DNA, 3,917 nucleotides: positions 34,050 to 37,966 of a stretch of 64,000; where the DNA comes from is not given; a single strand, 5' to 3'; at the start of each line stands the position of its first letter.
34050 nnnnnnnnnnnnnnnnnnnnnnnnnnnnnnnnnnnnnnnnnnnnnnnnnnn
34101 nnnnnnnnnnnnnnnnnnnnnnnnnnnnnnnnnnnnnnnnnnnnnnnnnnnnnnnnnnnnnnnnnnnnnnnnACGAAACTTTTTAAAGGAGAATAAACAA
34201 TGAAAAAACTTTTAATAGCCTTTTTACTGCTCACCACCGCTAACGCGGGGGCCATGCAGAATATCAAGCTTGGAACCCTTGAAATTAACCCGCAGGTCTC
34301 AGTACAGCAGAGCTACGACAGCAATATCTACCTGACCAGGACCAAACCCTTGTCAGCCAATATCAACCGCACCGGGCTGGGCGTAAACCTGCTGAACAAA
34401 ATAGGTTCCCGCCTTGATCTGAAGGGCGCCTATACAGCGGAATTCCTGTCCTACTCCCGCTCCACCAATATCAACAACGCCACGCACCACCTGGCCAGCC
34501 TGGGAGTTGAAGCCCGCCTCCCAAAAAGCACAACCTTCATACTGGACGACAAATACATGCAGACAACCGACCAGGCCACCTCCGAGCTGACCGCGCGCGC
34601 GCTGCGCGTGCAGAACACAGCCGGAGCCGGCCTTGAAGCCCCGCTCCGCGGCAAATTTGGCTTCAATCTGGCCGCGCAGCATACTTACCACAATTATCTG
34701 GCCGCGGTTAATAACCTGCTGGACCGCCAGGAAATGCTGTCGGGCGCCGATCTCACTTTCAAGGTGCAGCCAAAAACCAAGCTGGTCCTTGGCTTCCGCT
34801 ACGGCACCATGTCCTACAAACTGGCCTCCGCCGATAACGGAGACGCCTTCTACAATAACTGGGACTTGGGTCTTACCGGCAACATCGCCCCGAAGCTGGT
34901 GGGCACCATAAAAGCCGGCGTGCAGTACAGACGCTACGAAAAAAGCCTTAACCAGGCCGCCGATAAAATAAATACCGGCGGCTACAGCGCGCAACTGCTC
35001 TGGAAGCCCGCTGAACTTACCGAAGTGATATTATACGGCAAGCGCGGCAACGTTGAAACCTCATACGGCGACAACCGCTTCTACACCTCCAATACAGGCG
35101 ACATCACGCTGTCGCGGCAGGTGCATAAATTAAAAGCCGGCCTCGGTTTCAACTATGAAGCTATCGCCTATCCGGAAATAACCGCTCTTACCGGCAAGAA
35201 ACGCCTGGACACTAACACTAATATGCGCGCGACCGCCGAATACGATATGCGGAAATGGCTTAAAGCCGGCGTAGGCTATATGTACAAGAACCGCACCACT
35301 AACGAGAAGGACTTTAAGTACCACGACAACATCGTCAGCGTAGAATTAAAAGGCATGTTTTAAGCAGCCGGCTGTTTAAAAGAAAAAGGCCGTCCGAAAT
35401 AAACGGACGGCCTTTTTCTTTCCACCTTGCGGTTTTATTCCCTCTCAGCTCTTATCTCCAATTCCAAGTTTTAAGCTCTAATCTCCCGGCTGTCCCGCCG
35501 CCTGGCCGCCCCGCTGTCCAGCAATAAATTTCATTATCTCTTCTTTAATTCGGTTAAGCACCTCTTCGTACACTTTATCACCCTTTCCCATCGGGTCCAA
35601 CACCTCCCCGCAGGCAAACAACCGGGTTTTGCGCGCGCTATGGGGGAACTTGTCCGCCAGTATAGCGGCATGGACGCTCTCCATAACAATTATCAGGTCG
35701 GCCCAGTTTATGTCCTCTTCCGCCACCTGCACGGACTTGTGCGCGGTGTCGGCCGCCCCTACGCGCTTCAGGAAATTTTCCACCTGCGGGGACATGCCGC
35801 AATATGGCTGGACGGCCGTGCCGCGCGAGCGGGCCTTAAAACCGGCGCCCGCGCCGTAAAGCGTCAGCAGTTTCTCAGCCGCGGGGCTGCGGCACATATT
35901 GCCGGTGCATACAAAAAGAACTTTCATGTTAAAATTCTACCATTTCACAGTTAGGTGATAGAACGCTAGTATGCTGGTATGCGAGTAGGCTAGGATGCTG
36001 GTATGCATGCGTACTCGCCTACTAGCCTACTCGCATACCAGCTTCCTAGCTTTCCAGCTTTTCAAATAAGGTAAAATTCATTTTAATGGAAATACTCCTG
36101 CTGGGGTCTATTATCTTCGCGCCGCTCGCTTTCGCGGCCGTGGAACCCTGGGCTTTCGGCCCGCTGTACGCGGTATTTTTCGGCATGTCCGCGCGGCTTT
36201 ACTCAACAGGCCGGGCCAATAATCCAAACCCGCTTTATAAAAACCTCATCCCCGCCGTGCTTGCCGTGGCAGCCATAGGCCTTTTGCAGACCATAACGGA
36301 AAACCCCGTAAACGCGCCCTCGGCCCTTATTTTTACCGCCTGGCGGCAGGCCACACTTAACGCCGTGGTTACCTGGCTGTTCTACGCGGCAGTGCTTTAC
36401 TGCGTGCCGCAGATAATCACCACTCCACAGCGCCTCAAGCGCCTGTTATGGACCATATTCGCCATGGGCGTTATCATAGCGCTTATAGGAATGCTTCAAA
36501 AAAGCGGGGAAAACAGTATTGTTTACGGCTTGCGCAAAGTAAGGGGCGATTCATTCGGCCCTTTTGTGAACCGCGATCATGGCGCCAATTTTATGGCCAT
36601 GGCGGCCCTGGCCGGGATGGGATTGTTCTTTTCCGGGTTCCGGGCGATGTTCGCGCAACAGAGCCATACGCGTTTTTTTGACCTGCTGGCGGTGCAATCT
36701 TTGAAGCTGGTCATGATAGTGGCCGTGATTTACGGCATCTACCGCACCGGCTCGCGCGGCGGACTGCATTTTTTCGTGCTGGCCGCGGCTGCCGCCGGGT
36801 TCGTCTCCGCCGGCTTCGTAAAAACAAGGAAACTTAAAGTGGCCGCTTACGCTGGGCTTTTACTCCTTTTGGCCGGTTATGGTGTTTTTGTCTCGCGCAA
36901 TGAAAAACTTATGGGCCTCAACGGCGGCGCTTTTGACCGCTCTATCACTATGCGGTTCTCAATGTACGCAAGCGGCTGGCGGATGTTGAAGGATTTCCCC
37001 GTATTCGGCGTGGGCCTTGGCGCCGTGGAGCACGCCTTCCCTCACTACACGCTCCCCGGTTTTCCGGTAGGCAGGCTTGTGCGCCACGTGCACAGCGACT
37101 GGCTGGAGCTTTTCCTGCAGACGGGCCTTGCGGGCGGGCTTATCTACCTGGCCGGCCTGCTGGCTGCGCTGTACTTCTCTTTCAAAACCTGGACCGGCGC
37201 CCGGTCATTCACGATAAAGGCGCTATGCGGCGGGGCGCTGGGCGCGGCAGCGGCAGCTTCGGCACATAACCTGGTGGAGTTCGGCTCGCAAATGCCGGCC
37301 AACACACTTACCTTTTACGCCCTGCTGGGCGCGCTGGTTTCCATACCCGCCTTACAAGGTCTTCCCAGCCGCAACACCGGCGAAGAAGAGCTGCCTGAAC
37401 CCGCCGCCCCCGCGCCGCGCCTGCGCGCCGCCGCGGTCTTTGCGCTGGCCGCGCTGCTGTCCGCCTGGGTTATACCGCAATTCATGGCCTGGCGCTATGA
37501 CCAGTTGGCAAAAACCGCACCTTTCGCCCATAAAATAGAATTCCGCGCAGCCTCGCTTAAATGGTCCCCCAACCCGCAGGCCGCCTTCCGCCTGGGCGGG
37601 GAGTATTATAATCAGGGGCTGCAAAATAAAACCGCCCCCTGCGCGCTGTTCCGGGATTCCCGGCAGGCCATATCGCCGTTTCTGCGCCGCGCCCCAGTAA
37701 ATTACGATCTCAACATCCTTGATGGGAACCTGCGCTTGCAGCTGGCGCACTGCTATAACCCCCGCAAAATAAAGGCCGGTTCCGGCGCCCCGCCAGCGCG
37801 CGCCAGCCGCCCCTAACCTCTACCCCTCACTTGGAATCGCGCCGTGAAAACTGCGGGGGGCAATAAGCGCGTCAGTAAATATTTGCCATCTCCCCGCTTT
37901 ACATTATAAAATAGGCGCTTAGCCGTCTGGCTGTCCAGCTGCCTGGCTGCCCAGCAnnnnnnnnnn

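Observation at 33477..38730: Two FecR-like exported proteins share a conserved 24-aa C-terminal tail, and each precedes an outer-membrane component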

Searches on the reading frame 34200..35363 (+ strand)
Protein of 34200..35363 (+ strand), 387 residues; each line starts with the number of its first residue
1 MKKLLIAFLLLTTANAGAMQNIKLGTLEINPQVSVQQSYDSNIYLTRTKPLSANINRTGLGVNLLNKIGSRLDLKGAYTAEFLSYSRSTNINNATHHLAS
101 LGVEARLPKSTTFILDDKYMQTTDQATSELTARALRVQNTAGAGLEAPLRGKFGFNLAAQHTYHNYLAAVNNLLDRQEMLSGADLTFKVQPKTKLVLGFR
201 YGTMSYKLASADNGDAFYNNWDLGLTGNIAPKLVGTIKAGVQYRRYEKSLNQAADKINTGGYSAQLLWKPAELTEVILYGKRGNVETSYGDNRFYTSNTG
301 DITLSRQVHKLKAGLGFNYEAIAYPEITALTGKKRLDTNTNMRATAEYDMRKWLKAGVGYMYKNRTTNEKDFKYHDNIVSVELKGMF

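Call 4: search_protein_families(library=pfam, proteins=[window:34200-35363:+], max_evalue=0.1)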
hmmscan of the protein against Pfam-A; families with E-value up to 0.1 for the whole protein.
window:34200-35363:+ (387 aa): 2 families
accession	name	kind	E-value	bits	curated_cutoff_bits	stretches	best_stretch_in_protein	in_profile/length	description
PF10082.15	BBP2_2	-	2.1e-16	60.2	23.7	1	22-384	8-375/378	Putative beta-barrel porin 2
PF10677.15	DUF2490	-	0.0024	18.1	29.8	0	342-371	39-68/186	Protein of unknown function (DUF2490)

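Call 14: search_protein_families(library=ncbifam, proteins=[window:34200-35363:+], max_evalue=0.01)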
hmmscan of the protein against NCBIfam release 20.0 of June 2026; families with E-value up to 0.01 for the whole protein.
window:34200-35363:+ (387 aa): 2 families
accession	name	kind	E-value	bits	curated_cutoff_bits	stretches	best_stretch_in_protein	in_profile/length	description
TIGR03016.1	pepcterm_hypo_1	hypoth_equivalog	6.4e-10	38.6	90.85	1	211-386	304-476/477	TIGR03016 family PEP-CTERM system-associated outer membrane protein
TIGR03014.2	EpsL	equivalog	3.7e-07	29.5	275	1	29-386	18-384/385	XrtB/PEP-CTERM-associated polysaccharide biosynthesis outer membrane protein EpsL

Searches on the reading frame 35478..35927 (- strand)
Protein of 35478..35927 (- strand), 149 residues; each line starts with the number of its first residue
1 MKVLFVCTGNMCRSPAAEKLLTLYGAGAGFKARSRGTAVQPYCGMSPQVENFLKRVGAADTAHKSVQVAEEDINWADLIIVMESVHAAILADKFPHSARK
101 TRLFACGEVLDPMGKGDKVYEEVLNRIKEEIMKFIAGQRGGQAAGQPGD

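Call 4: search_protein_families(library=pfam, proteins=[window:35478-35927:-], max_evalue=0.1)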
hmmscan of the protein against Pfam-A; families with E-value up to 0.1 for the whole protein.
window:35478-35927:- (149 aa): 1 family
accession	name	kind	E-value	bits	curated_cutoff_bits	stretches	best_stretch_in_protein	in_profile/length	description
PF01451.26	LMWPc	-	6.4e-22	78.8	23.2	1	3-134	1-143/144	Low molecular weight phosphotyrosine protein phosphatase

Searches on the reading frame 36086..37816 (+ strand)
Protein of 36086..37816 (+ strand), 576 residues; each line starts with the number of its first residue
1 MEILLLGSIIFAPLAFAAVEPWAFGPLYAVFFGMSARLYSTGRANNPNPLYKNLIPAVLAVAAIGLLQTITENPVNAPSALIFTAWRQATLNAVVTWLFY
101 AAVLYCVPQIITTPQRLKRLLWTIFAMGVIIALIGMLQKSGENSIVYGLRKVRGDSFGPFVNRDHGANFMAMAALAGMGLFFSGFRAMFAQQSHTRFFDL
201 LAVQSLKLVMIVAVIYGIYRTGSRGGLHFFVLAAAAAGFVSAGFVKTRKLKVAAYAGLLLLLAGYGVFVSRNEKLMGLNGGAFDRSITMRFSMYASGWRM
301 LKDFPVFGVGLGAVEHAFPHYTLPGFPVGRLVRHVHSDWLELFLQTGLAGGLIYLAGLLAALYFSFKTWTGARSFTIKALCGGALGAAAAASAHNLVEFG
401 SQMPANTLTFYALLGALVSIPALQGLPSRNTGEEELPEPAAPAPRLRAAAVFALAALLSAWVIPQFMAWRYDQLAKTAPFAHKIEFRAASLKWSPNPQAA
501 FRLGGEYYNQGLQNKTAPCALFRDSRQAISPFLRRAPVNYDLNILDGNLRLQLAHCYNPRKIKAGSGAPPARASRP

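Call 4: search_protein_families(library=pfam, proteins=[window:36086-37816:+], max_evalue=0.1)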
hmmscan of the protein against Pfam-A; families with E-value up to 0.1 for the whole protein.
window:36086-37816:+ (576 aa): 1 family
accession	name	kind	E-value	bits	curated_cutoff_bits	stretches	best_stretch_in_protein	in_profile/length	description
PF04932.20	Wzy_C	-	1.8e-19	70.4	31.7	1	210-355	2-149/149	O-Antigen ligase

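Call 14: search_protein_families(library=ncbifam, proteins=[window:36086-37816:+], max_evalue=0.01)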
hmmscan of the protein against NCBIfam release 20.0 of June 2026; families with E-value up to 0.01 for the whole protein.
window:36086-37816:+ (576 aa): 0 families

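Call 28: search_solved_structures(query=window:36086-37816:+, max_evalue=1)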
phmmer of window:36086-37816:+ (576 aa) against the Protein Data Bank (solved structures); distinct sequences matched with E-value up to 1: 0.

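Call 75: search_solved_structures(query=A6, max_evalue=10, show_alignments=2)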
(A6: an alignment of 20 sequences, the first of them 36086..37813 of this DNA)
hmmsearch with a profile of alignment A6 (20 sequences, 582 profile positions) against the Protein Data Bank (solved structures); distinct sequences matched with E-value up to 10: 0.

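Call 77: search_protein_families(library=pfam, alignment_id=A6, max_evalue=1)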
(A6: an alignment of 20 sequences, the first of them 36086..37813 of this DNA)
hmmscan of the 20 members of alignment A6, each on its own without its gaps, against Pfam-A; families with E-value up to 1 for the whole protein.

A. member 1, window:36086-37813:+ (576 aa): 3 families
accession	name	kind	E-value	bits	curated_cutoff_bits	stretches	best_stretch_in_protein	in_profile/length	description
PF04932.20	Wzy_C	-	1.8e-19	70.4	31.7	1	210-355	2-149/149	O-Antigen ligase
PF04299.18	FMN_bind_2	-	0.27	11.4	22.4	1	75-121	78-127/168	Putative FMN-binding domain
PF13996.11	YobH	-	0.95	10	27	0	258-278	15-35/70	YobH-like protein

B. families by the number of members that match (of 20 scanned): 11 families
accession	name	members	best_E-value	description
PF04932.20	Wzy_C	20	3e-20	O-Antigen ligase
PF10660.14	MitoNEET_N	5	0.19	Iron-containing outer mitochondrial membrane protein N-terminus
PF04299.18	FMN_bind_2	2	0.13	Putative FMN-binding domain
PF03699.18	UPF0182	2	0.22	Uncharacterised protein family (UPF0182)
PF04575.19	SlipAM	2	0.28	Surface lipoprotein assembly modifier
PF14342.11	DUF4396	1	0.047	Domain of unknown function (DUF4396)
PF25727.1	UL74A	1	0.14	Cytomegalovirus UL74A protein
PF14808.11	TMEM164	1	0.26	TMEM164 family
PF20556.3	DUF6768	1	0.44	Family of unknown function (DUF6768)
PF12191.14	stn_TNFRSF12A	1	0.47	Tumour necrosis factor receptor stn_TNFRSF12A_TNFR domain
PF13996.11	YobH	1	0.95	YobH-like protein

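Call 78: search_protein_families(library=ncbifam, alignment_id=A6, max_evalue=1)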
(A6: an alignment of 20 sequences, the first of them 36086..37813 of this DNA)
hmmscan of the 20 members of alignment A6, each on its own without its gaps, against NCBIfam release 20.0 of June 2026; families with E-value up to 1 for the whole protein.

A. member 1, window:36086-37813:+ (576 aa): 1 family
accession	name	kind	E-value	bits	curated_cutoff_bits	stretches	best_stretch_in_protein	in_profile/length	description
NF041554.1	SA1362_fam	subfamily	0.26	11.4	42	1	54-99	4-49/70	SA1362 family protein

B. families by the number of members that match (of 20 scanned): 10 families
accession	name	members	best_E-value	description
TIGR03097.1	PEP_O_lig_1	2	1.5e-09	putative O-glycosylation ligase, exosortase A system-associated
TIGR00947.1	2A73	2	1.2e-05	IctB family putative bicarbonate transporter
TIGR04370.1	glyco_rpt_poly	2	0.0033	oligosaccharide repeat unit polymerase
NF007547.0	PRK10162.1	2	0.074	acetyl esterase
TIGR01403.1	fliQ_rel_III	2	0.25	type III secretion system export apparatus subunit SctS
NF047675.1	TeichurnBiosyTuaE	1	0.0011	teichuronic acid biosynthesis protein TuaE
NF007557.0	PRK10178.1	1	0.046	D-alanyl-D-alanine dipeptidase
NF010579.0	PRK13972.1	1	0.16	GSH-dependent disulfide bond oxidoreductase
NF041554.1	SA1362_fam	1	0.26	SA1362 family protein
NF002707.0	PRK02509.1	1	0.39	hypothetical protein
